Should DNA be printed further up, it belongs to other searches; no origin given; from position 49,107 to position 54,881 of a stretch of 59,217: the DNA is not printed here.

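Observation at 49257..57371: Two tandem giant Cys-rich surface proteins built on a VirB2/TrbC-like pilin membrane module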

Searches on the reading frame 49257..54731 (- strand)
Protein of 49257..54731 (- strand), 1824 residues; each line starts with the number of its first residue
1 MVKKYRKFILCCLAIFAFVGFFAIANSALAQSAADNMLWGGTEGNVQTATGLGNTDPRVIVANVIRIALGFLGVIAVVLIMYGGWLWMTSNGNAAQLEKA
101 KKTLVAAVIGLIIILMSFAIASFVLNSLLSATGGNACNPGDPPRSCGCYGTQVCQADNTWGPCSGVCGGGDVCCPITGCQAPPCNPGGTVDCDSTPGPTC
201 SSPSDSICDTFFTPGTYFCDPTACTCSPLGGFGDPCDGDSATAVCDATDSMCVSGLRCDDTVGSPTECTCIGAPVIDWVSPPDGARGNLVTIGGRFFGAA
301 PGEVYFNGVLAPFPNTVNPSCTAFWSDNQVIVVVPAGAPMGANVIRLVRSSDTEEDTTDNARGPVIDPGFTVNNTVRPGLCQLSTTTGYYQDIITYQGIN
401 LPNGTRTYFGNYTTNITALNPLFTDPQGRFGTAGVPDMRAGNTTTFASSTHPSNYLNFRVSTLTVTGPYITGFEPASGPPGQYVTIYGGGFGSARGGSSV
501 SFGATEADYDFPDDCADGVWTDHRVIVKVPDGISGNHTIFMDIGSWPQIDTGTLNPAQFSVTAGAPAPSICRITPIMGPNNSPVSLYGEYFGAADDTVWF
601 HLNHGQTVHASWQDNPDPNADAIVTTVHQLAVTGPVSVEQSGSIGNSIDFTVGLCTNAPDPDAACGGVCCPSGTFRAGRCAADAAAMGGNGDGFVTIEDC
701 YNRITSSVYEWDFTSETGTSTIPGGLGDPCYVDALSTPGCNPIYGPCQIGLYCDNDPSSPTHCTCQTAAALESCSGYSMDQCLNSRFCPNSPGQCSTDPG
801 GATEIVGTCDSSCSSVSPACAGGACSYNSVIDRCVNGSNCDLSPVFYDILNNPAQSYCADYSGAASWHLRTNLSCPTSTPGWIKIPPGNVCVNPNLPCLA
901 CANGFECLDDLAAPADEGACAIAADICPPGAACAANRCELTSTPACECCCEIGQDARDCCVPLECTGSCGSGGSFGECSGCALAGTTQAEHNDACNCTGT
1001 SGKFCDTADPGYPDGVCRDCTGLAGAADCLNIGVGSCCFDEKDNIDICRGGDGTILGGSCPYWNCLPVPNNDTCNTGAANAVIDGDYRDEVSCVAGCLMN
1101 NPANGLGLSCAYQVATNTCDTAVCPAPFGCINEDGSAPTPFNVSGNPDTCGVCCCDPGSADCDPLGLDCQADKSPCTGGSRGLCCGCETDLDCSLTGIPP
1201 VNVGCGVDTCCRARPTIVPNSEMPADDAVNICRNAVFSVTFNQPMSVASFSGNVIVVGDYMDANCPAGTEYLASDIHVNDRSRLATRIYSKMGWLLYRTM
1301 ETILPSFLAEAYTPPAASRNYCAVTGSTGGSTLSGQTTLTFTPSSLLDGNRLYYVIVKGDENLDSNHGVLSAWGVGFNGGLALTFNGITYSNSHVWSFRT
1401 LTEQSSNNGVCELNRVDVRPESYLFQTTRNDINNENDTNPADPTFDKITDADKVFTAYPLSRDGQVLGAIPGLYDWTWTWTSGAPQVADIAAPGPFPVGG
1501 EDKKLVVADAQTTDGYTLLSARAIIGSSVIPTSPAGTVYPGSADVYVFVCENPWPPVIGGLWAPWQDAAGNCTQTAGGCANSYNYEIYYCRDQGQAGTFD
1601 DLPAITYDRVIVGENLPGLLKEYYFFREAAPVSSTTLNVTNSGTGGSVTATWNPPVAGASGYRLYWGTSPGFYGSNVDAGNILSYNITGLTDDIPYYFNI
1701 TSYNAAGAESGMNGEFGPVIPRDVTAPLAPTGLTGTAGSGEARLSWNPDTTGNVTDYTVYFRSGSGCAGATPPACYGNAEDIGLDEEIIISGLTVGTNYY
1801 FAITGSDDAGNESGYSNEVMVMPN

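Call 4: search_protein_families(library=pfam, proteins=[window:49257-54731:-], max_evalue=1)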
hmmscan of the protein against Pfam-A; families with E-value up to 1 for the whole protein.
window:49257-54731:- (1824 aa): 5 families
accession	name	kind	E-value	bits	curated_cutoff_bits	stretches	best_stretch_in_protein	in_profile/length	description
PF00041.27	fn3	-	2.4e-13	50.5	25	2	1729-1818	2-80/84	Fibronectin type III domain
PF01833.30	TIG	-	1.6e-12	47.7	20.9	2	468-560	1-83/84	IPT/TIG domain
PF13205.12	Big_5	-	8.2e-07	30.1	23.6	1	1215-1269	5-57/105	Bacterial Ig-like domain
PF16656.11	Pur_ac_phosph_N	-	0.0001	23.2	30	1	1736-1807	9-82/93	Purple acid Phosphatase, N-terminal domain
PF18895.5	T4SS_pilin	-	0.00051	20.5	26.6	1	62-123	10-70/71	Type IV secretion system pilin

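Call 12: search_protein_families(library=ncbifam, proteins=[window:49257-54731:-], max_evalue=0.1)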
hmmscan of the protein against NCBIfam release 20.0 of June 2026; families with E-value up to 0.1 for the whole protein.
window:49257-54731:- (1824 aa): 2 families
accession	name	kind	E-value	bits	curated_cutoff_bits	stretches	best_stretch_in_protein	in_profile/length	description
NF045849.1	ICE_MMCAP2_0565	equivalog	5.7e-06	25.9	40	1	64-126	16-78/80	Mbov_0395 family pilin-like conjugal transfer protein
NF010431.0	PRK13857.1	equivalog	0.025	14.6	103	1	28-128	26-116/120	pilin major subunit VirB2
